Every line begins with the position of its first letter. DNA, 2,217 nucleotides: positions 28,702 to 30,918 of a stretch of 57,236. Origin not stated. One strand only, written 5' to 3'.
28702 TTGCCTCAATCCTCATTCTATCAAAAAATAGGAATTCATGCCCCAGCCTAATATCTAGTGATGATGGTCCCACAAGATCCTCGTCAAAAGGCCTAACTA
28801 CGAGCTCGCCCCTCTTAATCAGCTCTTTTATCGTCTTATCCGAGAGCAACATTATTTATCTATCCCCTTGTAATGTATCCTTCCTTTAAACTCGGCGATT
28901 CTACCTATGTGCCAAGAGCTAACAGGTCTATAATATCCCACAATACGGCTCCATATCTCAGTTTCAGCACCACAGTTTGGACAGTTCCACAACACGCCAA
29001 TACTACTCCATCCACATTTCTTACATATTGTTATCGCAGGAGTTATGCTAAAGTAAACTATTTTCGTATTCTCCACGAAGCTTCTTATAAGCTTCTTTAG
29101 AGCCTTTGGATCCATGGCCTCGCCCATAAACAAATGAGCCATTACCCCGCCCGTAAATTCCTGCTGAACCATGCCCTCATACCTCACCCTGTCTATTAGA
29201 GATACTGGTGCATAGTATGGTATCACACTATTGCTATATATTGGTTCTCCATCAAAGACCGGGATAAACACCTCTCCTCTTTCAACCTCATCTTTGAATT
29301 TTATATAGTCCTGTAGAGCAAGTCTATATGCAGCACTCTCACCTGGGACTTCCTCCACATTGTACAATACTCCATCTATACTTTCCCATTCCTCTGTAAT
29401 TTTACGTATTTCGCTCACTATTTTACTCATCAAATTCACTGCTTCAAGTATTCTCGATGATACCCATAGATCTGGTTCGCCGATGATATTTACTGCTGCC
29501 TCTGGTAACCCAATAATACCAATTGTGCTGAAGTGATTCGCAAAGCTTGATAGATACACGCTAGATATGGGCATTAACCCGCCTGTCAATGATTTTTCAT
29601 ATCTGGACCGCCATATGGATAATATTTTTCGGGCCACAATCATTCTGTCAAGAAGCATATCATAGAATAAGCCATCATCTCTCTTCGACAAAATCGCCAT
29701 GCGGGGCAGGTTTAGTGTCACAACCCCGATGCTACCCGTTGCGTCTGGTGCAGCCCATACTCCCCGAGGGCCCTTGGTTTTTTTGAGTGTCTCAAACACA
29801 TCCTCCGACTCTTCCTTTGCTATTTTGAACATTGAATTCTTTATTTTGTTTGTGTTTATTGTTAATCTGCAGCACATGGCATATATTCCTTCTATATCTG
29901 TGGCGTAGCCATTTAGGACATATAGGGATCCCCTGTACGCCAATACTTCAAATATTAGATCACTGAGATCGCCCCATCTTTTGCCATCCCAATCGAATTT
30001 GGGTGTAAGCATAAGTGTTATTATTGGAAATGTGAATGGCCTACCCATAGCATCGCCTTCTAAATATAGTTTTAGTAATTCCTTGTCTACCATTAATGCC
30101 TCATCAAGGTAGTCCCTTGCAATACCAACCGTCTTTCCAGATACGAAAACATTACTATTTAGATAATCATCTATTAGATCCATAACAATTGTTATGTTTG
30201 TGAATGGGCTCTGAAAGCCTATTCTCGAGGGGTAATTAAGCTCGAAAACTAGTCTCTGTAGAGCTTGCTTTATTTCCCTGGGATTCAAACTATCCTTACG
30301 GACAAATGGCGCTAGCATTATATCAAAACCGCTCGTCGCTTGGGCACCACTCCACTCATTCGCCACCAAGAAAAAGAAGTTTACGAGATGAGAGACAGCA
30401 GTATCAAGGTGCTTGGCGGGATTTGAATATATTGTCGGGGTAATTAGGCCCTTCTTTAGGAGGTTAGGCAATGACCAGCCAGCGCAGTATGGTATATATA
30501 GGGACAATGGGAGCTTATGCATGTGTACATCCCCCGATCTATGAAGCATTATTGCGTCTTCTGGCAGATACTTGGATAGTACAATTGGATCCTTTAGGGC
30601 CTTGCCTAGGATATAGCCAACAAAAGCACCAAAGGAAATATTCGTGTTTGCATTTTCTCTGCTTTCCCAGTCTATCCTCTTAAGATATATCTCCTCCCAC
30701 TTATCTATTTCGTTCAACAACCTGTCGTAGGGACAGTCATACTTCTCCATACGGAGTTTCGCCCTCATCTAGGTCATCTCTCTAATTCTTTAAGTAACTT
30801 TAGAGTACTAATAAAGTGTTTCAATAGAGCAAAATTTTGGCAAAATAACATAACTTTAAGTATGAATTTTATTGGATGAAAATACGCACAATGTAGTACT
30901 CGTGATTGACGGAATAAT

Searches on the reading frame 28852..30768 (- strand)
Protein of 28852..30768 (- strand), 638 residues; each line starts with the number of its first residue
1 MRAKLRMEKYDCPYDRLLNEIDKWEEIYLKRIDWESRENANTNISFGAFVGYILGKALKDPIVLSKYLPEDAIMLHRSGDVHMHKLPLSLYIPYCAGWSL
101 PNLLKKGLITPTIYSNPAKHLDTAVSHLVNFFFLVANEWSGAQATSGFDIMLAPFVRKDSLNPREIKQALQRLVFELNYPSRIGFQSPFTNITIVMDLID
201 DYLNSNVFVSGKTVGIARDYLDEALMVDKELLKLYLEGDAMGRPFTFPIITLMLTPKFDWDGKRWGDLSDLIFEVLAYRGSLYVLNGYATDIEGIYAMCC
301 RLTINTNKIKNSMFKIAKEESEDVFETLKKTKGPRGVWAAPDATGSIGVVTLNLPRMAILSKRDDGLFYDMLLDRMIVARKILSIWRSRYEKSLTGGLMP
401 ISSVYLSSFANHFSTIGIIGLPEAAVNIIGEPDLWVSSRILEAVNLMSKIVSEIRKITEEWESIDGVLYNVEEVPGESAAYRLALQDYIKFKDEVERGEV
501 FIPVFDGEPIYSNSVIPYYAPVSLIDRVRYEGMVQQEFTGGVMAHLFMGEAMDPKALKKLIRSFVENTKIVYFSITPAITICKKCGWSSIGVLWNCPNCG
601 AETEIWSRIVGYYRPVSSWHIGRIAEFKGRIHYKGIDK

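Call 15: search_protein_families(library=pfam, proteins=[window:28852-30768:-], max_evalue=0.01)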
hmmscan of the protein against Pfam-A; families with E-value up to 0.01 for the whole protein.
window:28852-30768:- (638 aa): 2 families
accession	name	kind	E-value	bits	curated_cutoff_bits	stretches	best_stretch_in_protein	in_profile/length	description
PF13597.11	NRDD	-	8.6e-143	477.4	26.2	1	38-633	1-562/562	Anaerobic ribonucleoside-triphosphate reductase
PF18073.7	Zn_ribbon_LapB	-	0.00015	21.8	25.7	1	581-601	2-22/28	Rubredoxin metal binding domain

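Call 83: find_related_loci(query=window:28852-30768:-, collection=genome_contigs, flank=1000)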
Query window:28852-30768:- (638 aa) in genome_contigs; peptide patterns used: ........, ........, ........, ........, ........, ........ (x = any residue, [..] = any of these).
38 stretches matched a pattern; 1 encode a relative of the query (tblastn E <= 1e-3); 1 distinct loci.
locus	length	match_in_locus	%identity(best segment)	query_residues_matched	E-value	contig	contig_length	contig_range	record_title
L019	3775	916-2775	70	15-634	0e+0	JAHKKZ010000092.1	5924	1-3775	MAG: Candidatus Njordarchaeota archaeon isolate B13_G17 GBS17_92, whole genome shotgun sequence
